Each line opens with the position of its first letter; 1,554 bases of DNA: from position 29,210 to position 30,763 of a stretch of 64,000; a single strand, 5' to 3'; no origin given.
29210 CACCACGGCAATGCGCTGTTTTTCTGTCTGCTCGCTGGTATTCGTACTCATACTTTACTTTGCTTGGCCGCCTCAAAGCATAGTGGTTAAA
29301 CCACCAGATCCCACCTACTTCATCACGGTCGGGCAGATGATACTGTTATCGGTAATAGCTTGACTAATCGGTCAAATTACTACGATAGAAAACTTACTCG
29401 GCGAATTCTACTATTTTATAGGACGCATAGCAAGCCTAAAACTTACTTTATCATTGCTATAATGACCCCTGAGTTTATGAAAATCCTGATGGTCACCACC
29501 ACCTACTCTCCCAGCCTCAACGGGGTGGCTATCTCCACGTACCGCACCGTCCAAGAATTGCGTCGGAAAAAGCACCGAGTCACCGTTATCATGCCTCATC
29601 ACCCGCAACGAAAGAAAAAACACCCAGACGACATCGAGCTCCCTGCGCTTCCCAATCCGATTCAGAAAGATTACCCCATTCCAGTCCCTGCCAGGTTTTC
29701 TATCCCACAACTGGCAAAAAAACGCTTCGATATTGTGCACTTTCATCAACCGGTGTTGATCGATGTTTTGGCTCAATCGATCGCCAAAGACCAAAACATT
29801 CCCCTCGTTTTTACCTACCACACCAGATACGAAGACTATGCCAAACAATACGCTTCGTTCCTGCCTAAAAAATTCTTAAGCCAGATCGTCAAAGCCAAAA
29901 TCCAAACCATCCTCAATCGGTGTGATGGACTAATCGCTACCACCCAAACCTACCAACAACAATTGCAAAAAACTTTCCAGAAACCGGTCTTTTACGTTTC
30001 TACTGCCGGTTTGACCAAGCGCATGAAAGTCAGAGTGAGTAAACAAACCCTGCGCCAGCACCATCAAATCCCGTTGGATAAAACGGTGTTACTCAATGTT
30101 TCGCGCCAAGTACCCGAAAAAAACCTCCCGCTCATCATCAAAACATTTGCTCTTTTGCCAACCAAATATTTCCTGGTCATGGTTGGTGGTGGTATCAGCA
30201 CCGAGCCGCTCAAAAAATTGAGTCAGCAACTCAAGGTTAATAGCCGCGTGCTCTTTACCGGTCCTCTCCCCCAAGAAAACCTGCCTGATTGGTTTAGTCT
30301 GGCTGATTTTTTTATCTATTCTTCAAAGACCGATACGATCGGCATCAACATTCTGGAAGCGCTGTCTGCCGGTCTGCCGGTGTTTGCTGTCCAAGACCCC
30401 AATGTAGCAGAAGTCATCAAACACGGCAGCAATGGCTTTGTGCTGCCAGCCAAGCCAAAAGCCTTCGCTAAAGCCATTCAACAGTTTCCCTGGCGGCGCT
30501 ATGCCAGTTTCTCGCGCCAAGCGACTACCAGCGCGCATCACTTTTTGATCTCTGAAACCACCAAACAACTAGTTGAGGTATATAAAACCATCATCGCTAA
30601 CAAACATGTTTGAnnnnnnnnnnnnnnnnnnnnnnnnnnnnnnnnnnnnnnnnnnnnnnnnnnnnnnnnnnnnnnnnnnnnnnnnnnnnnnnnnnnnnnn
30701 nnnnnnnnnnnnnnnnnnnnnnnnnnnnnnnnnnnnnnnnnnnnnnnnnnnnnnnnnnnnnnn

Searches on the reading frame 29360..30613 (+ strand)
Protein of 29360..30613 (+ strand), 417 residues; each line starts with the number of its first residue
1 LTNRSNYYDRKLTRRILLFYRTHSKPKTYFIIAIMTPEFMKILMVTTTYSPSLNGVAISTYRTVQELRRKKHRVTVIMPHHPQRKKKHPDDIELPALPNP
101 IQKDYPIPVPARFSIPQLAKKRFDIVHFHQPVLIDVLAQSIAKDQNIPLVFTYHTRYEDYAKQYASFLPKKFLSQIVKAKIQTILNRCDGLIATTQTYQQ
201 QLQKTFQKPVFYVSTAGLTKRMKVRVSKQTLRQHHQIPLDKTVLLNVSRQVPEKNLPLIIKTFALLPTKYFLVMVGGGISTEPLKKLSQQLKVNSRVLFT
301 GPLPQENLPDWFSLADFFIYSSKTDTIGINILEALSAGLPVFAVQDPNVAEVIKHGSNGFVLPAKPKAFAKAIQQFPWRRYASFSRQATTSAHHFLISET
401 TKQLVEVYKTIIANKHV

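Call 50: search_protein_families(library=pfam, proteins=[window:29360-30613:+], max_evalue=0.00001)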
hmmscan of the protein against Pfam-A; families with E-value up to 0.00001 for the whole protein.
window:29360-30613:+ (417 aa): 5 families
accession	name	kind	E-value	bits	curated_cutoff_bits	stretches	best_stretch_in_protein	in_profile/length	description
PF00534.26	Glycos_transf_1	-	3.6e-33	114.9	26.4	1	228-376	2-155/172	Glycosyl transferases group 1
PF13439.12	Glyco_transf_4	-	4.7e-27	95.5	28.5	1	54-207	2-153/170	Glycosyltransferase Family 4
PF13692.12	Glyco_trans_1_4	-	2.1e-23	83.6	27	1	242-375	2-138/142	Glycosyl transferases group 1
PF13579.12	Glyco_trans_4_4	-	5e-12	46.9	29.7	1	54-203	1-143/158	Glycosyl transferase 4-like domain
PF08323.17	Glyco_transf_5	-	1.7e-06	28.4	22.7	0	41-88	1-50/239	Starch synthase catalytic domain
